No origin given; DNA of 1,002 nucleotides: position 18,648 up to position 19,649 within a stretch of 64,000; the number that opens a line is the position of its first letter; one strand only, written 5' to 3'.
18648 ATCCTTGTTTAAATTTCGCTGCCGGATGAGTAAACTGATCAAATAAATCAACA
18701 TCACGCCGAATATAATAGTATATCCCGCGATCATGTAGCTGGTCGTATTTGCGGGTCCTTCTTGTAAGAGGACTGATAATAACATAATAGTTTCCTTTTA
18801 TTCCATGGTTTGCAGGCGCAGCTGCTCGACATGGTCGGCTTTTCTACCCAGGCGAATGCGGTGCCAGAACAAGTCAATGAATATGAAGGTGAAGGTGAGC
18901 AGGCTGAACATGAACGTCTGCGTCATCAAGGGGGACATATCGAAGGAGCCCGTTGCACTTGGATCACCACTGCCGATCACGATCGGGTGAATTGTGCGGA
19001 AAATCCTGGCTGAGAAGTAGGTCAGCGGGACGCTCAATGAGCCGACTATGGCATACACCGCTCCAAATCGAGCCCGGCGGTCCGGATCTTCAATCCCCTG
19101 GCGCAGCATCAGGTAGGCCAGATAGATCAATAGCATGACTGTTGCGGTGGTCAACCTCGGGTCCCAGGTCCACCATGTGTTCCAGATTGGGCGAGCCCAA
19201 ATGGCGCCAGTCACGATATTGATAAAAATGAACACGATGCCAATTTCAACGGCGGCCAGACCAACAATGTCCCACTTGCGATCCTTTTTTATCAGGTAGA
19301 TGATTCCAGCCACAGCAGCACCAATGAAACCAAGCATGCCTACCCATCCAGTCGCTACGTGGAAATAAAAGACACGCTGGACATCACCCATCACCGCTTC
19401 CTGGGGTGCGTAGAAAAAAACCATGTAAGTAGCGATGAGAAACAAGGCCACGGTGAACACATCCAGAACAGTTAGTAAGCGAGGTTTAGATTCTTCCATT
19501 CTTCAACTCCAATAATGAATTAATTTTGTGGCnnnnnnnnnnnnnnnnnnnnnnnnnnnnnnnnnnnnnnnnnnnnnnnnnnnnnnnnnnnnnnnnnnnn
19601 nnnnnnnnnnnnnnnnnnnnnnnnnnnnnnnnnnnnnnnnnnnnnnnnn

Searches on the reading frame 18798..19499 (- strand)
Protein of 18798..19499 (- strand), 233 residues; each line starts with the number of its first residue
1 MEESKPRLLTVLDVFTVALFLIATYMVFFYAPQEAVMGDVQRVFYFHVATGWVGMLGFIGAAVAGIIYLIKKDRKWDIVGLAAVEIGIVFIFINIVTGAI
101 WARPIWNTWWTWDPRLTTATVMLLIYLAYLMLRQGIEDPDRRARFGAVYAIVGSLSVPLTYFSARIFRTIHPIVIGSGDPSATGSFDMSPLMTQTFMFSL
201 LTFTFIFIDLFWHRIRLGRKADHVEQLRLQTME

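Call 63: search_protein_families(library=pfam, proteins=[window:18798-19499:-], max_evalue=0.00001)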
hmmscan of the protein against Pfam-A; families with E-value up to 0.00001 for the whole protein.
window:18798-19499:- (233 aa): 1 family
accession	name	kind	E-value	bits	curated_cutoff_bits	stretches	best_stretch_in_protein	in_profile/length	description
PF01578.25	Cytochrom_C_asm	-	1.2e-29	103.9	29.9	1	16-171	44-212/212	Cytochrome C assembly protein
